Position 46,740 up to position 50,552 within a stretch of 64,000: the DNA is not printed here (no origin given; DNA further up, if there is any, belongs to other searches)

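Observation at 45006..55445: Giant (about 3,480 codon) RHS/YD polymorphic toxin locus lacking canonical secretion and immunity partners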

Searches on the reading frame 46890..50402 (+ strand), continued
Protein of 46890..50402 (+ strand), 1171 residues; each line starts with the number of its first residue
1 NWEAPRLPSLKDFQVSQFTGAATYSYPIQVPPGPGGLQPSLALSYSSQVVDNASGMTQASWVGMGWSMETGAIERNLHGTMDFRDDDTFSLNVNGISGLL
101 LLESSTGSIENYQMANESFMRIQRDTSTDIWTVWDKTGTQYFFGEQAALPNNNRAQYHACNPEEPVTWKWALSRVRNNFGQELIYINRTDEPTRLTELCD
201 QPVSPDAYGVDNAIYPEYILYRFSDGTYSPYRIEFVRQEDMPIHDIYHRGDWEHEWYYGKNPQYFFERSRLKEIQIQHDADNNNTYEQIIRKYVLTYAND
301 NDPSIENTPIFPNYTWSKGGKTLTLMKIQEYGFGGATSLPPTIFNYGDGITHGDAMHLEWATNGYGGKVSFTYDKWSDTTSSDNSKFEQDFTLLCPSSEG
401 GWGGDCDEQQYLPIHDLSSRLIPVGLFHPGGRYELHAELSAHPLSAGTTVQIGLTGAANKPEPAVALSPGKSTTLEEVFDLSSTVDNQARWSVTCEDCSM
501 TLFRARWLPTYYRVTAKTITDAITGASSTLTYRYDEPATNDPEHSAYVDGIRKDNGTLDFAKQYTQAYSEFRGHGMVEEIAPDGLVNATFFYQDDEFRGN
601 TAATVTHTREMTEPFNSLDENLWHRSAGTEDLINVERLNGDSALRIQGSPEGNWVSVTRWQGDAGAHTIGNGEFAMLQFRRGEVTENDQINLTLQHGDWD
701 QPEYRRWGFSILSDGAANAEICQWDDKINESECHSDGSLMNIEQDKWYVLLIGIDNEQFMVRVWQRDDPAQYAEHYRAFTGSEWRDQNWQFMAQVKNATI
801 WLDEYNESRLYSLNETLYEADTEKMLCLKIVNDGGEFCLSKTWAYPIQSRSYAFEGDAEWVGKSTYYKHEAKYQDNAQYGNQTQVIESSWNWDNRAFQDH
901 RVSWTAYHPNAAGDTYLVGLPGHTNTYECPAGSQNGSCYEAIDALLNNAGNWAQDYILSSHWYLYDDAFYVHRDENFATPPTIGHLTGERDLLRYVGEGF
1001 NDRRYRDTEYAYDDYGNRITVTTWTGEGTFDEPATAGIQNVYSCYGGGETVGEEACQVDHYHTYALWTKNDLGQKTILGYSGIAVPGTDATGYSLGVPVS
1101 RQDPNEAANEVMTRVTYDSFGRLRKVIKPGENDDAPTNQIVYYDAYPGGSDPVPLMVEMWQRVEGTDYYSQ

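Call 90: search_protein_families(library=pfam, proteins=[L054:8906-15985:+, L069:8942-16087:+, L024:8831-15619:+, L033:8978-15250:+], max_evalue=0.01)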
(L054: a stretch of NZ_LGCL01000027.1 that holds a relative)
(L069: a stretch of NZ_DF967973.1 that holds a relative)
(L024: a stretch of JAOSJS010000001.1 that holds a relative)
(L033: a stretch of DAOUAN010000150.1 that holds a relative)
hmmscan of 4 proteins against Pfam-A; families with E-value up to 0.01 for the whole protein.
L054:8906-15985:+ (2360 aa): 3 families
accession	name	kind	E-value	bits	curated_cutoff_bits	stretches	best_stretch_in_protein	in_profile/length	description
PF05593.20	RHS_repeat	-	2.9e-23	82.1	22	3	1706-1737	1-31/38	RHS Repeat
PF20041.5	DUF6443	-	0.00073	20.2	27.8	1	1299-1364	21-80/137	Domain of unknown function (DUF6443)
PF03534.18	SpvB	-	0.0027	17.4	22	1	383-443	4-56/287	Salmonella virulence plasmid 65kDa B protein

L069:8942-16087:+ (2382 aa): 2 families
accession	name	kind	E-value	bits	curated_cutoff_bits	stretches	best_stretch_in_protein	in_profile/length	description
PF05593.20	RHS_repeat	-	9.8e-28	96.4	22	4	1469-1505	1-37/38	RHS Repeat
PF03534.18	SpvB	-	5.5e-08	32.8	22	1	371-429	3-53/287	Salmonella virulence plasmid 65kDa B protein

L024:8831-15619:+ (2263 aa): 3 families
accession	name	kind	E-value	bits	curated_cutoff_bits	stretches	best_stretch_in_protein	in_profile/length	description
PF05593.20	RHS_repeat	-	2.3e-41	139.8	22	6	1482-1515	1-34/38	RHS Repeat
PF14411.12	LHH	-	4e-20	72.2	23.3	1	2184-2259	1-74/76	A nuclease of the HNH/ENDO VII superfamily with conserved LHH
PF03534.18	SpvB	-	2.5e-09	37.2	22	1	408-481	3-69/287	Salmonella virulence plasmid 65kDa B protein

L033:8978-15250:+ (2091 aa): 2 families
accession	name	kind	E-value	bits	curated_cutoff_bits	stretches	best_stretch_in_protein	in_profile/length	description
PF05593.20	RHS_repeat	-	3.1e-48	161.7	22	6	1380-1409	1-30/38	RHS Repeat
PF03534.18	SpvB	-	3.2e-12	46.7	22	2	456-590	116-249/287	Salmonella virulence plasmid 65kDa B protein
